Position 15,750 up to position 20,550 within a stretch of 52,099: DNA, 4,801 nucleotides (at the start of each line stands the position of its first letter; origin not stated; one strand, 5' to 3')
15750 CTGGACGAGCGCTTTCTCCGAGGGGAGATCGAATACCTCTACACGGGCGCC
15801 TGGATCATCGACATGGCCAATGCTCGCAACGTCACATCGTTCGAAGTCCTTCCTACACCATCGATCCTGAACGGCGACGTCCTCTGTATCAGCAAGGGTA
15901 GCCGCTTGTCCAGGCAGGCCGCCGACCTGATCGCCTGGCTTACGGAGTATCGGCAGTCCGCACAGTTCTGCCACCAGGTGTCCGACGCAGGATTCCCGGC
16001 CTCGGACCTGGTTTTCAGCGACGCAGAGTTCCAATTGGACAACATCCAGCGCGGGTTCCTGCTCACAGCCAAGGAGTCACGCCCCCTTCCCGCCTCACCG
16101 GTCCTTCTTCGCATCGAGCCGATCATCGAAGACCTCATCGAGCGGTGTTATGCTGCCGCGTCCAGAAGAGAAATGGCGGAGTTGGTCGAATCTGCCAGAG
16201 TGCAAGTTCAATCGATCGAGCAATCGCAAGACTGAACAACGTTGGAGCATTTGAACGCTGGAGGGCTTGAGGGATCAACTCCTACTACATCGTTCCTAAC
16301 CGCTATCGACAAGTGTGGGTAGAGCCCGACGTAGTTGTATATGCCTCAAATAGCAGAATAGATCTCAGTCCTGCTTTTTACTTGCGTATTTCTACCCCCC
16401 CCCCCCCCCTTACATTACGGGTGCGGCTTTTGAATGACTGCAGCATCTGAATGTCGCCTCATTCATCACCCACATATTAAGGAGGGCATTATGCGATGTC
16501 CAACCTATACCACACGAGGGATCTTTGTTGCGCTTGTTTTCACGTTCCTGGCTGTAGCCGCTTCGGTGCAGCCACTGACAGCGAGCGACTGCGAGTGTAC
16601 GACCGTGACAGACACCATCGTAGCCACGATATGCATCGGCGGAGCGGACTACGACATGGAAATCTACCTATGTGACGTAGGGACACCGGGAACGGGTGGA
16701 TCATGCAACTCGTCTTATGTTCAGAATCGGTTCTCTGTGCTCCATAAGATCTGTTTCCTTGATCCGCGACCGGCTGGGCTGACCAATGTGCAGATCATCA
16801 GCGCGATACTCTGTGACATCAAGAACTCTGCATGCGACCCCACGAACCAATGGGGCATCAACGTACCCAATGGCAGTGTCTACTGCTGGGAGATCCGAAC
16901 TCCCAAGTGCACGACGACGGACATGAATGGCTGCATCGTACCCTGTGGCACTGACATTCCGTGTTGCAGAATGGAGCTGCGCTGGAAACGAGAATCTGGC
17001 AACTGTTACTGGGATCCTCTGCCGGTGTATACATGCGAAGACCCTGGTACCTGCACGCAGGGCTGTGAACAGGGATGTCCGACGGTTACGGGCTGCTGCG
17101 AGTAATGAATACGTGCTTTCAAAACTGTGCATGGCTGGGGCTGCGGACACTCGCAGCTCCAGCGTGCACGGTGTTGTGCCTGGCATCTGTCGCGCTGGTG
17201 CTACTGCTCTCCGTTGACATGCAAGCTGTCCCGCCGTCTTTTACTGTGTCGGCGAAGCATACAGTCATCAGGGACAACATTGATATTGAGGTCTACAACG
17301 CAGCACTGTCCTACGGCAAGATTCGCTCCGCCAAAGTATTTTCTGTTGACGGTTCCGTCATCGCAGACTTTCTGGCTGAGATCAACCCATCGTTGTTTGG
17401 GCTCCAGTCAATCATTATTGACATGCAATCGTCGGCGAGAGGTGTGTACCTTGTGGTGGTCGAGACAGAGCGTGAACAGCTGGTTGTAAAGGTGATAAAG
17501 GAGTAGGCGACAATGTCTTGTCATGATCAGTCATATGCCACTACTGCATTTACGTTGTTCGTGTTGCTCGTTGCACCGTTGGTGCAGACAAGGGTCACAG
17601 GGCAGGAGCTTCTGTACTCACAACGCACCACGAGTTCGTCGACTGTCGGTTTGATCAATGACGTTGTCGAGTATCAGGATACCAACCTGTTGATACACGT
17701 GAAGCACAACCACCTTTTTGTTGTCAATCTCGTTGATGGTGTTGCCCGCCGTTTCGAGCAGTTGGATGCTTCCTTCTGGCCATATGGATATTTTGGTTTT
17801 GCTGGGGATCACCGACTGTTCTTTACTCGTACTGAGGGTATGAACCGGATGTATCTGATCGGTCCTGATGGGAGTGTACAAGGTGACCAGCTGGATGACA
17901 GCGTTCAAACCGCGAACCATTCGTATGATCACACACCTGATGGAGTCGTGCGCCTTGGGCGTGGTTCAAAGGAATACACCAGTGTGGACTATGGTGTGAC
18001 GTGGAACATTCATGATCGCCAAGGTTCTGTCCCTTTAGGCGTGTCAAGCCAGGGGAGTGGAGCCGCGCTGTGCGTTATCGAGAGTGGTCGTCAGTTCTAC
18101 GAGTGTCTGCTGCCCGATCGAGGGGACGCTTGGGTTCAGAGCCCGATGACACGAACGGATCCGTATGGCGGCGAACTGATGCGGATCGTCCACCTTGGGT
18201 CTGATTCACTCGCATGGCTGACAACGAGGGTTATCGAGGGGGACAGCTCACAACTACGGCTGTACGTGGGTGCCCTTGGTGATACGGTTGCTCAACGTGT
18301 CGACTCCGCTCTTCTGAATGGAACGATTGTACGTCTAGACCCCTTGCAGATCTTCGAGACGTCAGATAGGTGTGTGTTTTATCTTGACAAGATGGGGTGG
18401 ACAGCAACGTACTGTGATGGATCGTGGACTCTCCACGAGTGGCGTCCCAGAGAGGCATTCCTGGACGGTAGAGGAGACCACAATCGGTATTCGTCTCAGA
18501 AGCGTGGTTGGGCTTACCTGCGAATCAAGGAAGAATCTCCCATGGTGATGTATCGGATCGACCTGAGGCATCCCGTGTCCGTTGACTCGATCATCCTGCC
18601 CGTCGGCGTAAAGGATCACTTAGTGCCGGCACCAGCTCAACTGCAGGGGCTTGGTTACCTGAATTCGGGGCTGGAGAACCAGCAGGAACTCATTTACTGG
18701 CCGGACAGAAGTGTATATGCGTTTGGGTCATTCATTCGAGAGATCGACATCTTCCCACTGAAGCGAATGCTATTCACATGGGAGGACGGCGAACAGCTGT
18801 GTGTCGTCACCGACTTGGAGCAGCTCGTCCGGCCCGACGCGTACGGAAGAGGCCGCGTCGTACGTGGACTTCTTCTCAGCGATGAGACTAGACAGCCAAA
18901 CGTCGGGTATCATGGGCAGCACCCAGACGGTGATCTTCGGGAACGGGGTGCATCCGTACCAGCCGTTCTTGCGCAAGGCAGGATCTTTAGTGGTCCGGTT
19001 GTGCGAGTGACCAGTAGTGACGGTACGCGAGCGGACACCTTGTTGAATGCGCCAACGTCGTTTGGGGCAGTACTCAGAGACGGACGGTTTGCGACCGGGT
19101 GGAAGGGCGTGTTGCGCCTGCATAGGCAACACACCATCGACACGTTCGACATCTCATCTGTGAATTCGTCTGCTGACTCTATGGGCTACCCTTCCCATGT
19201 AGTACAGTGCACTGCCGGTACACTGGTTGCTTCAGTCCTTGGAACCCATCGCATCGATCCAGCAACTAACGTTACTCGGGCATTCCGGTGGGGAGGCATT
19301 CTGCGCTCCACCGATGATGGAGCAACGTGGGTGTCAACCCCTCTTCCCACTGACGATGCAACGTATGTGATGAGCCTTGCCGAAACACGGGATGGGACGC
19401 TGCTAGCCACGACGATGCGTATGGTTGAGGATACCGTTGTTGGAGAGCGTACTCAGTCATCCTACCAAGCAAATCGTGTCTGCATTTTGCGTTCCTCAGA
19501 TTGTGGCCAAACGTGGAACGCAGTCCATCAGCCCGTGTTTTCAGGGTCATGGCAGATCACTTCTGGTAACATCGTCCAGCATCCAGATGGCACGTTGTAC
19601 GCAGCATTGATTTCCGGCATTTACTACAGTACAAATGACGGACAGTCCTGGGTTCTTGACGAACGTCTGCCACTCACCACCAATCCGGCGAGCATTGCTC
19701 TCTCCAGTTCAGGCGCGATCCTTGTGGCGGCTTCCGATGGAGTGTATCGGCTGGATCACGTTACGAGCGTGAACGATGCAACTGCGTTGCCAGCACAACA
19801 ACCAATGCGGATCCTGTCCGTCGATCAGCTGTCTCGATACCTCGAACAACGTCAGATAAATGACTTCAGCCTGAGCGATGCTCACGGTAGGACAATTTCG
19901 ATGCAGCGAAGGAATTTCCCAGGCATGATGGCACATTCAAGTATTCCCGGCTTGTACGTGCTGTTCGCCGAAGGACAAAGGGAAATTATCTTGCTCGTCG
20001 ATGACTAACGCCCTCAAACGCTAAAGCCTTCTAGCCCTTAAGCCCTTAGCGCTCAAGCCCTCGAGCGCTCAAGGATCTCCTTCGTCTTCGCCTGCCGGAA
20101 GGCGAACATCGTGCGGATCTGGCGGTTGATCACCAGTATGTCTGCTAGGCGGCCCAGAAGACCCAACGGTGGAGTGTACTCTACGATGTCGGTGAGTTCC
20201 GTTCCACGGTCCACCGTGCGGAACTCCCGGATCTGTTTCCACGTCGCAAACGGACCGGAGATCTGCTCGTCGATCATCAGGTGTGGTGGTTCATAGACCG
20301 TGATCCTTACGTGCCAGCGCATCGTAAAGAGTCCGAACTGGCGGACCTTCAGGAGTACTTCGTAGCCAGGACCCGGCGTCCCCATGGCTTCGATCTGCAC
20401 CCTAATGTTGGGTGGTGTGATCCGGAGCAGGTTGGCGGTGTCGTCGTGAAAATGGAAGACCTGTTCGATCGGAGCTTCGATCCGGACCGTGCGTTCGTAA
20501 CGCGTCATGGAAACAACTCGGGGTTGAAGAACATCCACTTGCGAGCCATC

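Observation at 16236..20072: Roughly 3.8-kb low-GC island encoding three secreted proteins of unknown function (best candidate for something undescribed)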

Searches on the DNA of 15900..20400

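Call 84: search_rna_families(source=window, start=15900, end=20400, threshold=evalue, max_evalue=1)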
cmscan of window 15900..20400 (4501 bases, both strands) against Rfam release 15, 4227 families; matches with E-value up to 1: 0.
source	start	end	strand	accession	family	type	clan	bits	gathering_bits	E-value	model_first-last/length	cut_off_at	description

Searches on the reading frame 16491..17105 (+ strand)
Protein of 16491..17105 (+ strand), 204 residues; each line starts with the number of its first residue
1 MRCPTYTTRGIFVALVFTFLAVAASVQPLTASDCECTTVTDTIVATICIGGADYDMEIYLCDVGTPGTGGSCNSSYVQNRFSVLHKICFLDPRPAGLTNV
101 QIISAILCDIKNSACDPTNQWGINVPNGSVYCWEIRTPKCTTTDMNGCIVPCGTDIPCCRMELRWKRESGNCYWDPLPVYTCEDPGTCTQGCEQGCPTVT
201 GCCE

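Call 8: search_protein_families(library=pfam, proteins=[window:16491-17105:+], max_evalue=0.01)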
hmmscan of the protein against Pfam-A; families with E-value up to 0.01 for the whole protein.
window:16491-17105:+ (204 aa): 0 families

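Call 9: search_protein_families(library=ncbifam, proteins=[window:16491-17105:+], max_evalue=0.01)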
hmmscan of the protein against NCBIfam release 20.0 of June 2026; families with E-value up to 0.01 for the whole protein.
window:16491-17105:+ (204 aa): 0 families

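Call 19: find_homologous_proteins(query=window:16491-17105:+)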
Query window:16491-17105:+ (204 aa): 3 proteins with E <= 0.001 among 35 candidates.
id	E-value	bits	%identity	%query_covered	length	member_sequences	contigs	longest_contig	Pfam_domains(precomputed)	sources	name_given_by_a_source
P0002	4.5e-139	480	100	100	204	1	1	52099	-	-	-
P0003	2.7e-53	199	55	87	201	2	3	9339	-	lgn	-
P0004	3.7e-29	120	41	95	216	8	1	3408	-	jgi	-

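Call 21: find_encoding_contigs(protein=P0003, flank=10000)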
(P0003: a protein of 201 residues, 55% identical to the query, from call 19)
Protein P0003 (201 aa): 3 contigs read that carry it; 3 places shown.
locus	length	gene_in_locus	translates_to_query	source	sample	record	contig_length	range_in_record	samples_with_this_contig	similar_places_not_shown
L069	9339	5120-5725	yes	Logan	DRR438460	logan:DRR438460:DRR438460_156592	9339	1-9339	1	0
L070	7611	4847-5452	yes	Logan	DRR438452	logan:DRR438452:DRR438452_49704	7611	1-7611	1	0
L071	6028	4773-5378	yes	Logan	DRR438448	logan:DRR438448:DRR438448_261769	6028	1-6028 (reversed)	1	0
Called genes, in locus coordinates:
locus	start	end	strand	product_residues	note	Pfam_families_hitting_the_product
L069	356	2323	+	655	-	PF03065:Glyco_hydro_57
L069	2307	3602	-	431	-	PF27462:RecX_N, PF21982:RecX_HTH1 (weak), PF02631:RecX_HTH2 (faint), PF21981:RecX_HTH3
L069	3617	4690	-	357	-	PF00154:RecA_N, PF06745:ATPase (weak), PF08423:Rad51, PF27531:MT3502_N, PF21096:RecA_C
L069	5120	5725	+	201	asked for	-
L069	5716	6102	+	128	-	-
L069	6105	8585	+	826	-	PF13088:BNR_2 (faint), PF02012:BNR (faint), PF15902:Sortilin-Vps10 (faint)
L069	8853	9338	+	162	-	?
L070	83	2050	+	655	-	PF03065:Glyco_hydro_57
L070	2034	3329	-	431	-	PF27462:RecX_N, PF21982:RecX_HTH1 (weak), PF02631:RecX_HTH2 (faint), PF21981:RecX_HTH3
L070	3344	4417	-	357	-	PF00154:RecA_N, PF06745:ATPase (weak), PF08423:Rad51, PF27531:MT3502_N, PF21096:RecA_C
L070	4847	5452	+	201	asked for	-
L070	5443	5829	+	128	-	-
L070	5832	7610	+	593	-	?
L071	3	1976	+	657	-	?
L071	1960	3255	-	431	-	PF27462:RecX_N, PF21982:RecX_HTH1 (weak), PF02631:RecX_HTH2 (faint), PF21981:RecX_HTH3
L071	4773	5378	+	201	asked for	-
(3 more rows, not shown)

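Call 22: find_encoding_contigs(protein=P0004, flank=10000)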
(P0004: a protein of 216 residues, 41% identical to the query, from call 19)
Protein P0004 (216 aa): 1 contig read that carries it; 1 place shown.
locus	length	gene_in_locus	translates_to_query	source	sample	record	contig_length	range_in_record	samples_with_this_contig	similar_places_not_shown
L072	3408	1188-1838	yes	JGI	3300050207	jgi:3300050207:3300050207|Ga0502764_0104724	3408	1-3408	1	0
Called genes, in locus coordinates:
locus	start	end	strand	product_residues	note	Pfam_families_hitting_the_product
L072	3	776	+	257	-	?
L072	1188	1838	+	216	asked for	-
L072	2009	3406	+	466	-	?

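Call 68: predict_structure(alignment_id=A5)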
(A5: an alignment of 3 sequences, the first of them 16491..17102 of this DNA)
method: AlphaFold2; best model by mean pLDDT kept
length: 204 residues; sequences in the alignment: 3
mean_pLDDT: 72.9   pTM: 0.74
mean pLDDT of the five models: 72.9, 69.6, 60.5, 44.8, 40.6
residues with pLDDT >= 90: 22; 70-90: 113; 50-70: 36; < 50: 33
segments of 3 or more residues with pLDDT < 50: 4-31
pLDDT, mean of each block of 10 residues (from residue 1): 35 34 34 64 86 89 70 74 90 86 89 80 82 87 90 80 86 73 62 77 49
secondary structure, 60 per line:
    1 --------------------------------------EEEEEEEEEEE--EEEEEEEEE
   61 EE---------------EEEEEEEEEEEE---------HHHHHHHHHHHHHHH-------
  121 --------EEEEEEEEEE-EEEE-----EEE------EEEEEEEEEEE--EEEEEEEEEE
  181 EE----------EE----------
elements in order: E39-49 E52-62 E78-89 H99-113 E129-138 E140-143 E149-151 E158-168 E171-182
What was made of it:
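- The G1 model rests on a three-sequence alignment (call 68).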

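Call 70: fold_search(model_id=the predicted structure, library=pdb)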
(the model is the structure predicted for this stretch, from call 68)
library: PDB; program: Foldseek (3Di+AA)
matches with E <= 10: 312; with E <= 0.001: 0
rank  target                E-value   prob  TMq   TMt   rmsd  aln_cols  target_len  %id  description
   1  5trc_B                2.5e-01  0.04  0.15  0.10  13.1       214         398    6  Crystal structure of phosphorylated AC3-AC5 domains of yeast acetyl-CoA carboxylase (released 2016-12-07)
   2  4id2_A                2.8e-01  0.06  0.15  0.20  15.3       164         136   12  Crystal structure of a DUF4738 family protein (BACOVA_05496) from Bacteroides ovatus ATCC 8483 at 2.15 A resolution (released 2013-02-13)
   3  7bwz                  3.0e-01  0.15  0.22  0.15   8.0       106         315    8  Crystal structure of RTT109 from CANDIDA ALBICANS (released 2021-04-21)
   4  9nil                  3.8e-01  0.13  0.20  0.22   6.3        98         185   15  Structure of a Y1216F mutant of the acyltransferase domain of NcdE, a multi-domain NRPS protein from nocardichelin biosy (released 2025-07-09)
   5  9nim                  3.8e-01  0.13  0.20  0.22   6.1        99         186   15  Structure of a K1305A mutant of the acyltransferase domain of NcdE, a multi-domain NRPS protein from nocardichelin biosy (released 2025-07-09)
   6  9nik                  4.6e-01  0.16  0.23  0.24   5.6       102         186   14  Structure of E1277A mutant of the acyltransferase domain of NcdE, a multi-domain NRPS protein from nocardichelin biosynt (released 2025-07-09)
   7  9nij                  6.6e-01  0.09  0.19  0.20   6.9        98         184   15  Structure of the acyltransferase domain of NcdE, a multi-domain NRPS protein from nocardichelin biosynthesis (released 2025-07-09)
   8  5vob_D                7.4e-01  0.03  0.13  0.15  19.9       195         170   11  Crystal structure of HCMV Pentamer in complex with neutralizing antibody 8I21 (released 2017-07-05)
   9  6vlp                  8.3e-01  0.30  0.19  0.42   8.6        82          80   13  Hop phytocystatin in space group C2221 (released 2020-10-14)
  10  8q2d_B                9.4e-01  0.06  0.13  0.16   9.5        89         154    8  Crystal structure of the E. coli PqiC Lipoprotein residues 17-187 (released 2023-09-20)
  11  6hiw_CI               9.4e-01  0.05  0.12  0.08  12.2       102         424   13  Cryo-EM structure of the Trypanosoma brucei mitochondrial ribosome - This entry contains the complete small mitoribos (released 2018-09-26)
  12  4p57_B                9.4e-01  0.02  0.13  0.13  21.6       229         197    8  MHC TCR peptide complex (released 2014-07-16)
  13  5kj2                  1.1e+00  0.09  0.20  0.14   7.7       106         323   11  The novel p300/CBP inhibitor A-485 uncovers a unique mechanism of action to target AR in castrate resistant prostate can (released 2017-09-27)
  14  8oka_A                1.1e+00  0.04  0.15  0.06  12.7       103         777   11  Human Mitochondrial Lon Y394F Mutant ADP Bound (released 2024-04-10)
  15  4tx4_B                1.2e+00  0.25  0.17  0.40   9.3        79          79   16  Crystal Structure of a Single-Domain Cysteine Protease Inhibitor from Cowpea (Vigna unguiculata) (released 2015-10-14)
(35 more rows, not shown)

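Call 71: search_solved_structures(query=A4, max_evalue=10)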
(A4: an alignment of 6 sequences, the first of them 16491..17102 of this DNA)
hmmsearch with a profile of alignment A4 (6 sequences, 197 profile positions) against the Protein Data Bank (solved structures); distinct sequences matched with E-value up to 10: 2.
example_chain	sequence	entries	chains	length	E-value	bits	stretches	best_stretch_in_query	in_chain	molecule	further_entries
5t44_A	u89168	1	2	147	0.58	13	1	118-148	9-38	Frizzled-7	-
5urv_A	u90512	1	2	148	0.64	12.9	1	118-148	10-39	Frizzled-7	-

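Call 72: search_protein_families(library=padloc, proteins=[window:16491-17102:+], max_evalue=0.01)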
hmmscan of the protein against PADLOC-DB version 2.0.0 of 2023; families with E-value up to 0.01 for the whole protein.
window:16491-17102:+ (204 aa): 0 families

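Call 73: search_protein_families(library=phrogs, proteins=[window:16491-17102:+], max_evalue=0.01)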
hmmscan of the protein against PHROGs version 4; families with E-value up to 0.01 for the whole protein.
window:16491-17102:+ (204 aa): 0 families
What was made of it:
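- There is no hit in PADLOC or PHROGs and no toxin domain (calls 8, 72, 73).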

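Call 91: search_dna_similar(query=window:16491-17102:+, collection=plasmids, mode=protein, max_evalue=0.001, max_rows=5)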
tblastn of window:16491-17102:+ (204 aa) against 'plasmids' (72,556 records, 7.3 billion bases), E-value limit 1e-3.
No match.

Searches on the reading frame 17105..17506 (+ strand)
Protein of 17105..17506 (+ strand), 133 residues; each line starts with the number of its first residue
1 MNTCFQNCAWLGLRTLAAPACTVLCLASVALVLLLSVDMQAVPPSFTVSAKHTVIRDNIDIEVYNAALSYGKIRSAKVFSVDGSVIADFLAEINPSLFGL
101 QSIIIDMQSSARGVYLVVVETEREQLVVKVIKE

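Call 8: search_protein_families(library=pfam, proteins=[window:17105-17506:+], max_evalue=0.01)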
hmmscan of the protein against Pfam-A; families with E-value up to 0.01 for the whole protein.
window:17105-17506:+ (133 aa): 1 family
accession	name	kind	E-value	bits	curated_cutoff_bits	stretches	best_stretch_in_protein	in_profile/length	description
PF18962.6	Por_Secre_tail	-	0.0019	18.9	27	1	74-131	22-74/75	Secretion system C-terminal sorting domain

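Call 9: search_protein_families(library=ncbifam, proteins=[window:17105-17506:+], max_evalue=0.01)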
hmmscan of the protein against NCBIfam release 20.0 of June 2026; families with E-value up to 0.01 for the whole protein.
window:17105-17506:+ (133 aa): 1 family
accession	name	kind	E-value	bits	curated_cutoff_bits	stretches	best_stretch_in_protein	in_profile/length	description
TIGR04183.1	Por_Secre_tail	domain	0.00031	20.7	23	1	72-133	22-72/72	T9SS type A sorting domain-containing protein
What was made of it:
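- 17105..17506 (+): G2: a 133-aa protein (143 aa if it starts at 17075) made of a signal peptide plus a T9SS type-A CTD-like domain and nothing else. Por_Secre_tail is hit at E 2e-3 (Pfam) and 3e-4 (TIGR04183), both below cutoff (calls 8, 9).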

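Call 20: find_homologous_proteins(query=window:17105-17506:+)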
Query window:17105-17506:+ (133 aa): 2 proteins with E <= 0.001 among 182 candidates.
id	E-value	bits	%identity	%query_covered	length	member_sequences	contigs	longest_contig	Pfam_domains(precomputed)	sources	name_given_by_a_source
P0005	6.8e-78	276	100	100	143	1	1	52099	-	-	-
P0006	2.3e-65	236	88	100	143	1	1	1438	-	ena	-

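Call 23: find_encoding_contigs(protein=P0006, flank=10000)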
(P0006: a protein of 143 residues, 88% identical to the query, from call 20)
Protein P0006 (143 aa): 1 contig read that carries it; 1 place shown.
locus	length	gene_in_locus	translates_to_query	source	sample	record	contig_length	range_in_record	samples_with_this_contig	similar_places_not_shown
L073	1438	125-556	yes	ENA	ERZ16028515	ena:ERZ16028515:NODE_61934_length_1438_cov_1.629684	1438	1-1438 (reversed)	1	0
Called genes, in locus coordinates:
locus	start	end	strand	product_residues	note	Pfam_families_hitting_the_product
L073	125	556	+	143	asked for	-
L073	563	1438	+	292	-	?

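Call 63: search_protein_families(library=pfam, alignment_id=A6, max_evalue=0.1)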
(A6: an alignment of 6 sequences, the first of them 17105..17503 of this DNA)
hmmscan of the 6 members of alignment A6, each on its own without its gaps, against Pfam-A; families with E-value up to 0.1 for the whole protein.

A. member 1, window:17105-17503:+ (133 aa): 2 families
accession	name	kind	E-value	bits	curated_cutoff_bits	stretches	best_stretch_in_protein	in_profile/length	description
PF18962.6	Por_Secre_tail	-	0.0019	18.9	27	1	74-131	22-74/75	Secretion system C-terminal sorting domain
PF25699.1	AcrF8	-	0.054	14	27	1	27-98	21-89/92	Anti-CRISPR protein AcrF8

B. families by the number of members that match (of 6 scanned): 3 families
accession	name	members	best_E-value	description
PF18962.6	Por_Secre_tail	6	9.9e-05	Secretion system C-terminal sorting domain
PF08673.15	RsbU_N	1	0.05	Phosphoserine phosphatase RsbU, N-terminal domain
PF25699.1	AcrF8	1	0.054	Anti-CRISPR protein AcrF8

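Call 64: search_solved_structures(query=A6, max_evalue=10, show_alignments=2)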
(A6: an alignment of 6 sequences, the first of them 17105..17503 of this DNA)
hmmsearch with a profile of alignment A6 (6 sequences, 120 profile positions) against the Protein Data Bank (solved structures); distinct sequences matched with E-value up to 10: 3.
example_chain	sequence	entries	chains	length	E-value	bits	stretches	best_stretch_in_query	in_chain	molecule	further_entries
8crx_F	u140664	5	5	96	0.38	14.2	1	70-108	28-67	30S ribosomal protein S6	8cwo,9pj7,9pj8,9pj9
2egg_A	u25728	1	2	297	1.7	12.2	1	72-112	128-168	Shikimate 5-dehydrogenase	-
5jvk_A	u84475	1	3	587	1.7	12.1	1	89-118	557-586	Uncharacterized protein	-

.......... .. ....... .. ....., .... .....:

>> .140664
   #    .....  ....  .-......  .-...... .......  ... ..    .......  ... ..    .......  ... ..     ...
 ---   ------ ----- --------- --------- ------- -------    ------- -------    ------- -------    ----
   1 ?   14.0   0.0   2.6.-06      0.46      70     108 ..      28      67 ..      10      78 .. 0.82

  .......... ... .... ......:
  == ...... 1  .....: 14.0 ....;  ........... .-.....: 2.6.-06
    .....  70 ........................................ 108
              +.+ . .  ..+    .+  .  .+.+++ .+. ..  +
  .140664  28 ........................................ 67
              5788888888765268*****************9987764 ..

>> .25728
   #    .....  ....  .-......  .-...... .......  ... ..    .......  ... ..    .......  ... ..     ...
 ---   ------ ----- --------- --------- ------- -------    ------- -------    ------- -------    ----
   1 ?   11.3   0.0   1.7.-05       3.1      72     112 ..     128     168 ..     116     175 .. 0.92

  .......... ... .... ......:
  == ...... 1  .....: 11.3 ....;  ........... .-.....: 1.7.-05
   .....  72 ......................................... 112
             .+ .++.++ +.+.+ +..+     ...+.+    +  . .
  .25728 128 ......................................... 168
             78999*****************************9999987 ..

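Call 72: search_protein_families(library=padloc, proteins=[window:17105-17503:+], max_evalue=0.01)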
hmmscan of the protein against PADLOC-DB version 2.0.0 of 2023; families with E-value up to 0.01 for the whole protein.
window:17105-17503:+ (133 aa): 0 families

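Call 73: search_protein_families(library=phrogs, proteins=[window:17105-17503:+], max_evalue=0.01)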
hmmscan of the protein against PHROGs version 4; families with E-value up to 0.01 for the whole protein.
window:17105-17503:+ (133 aa): 0 families
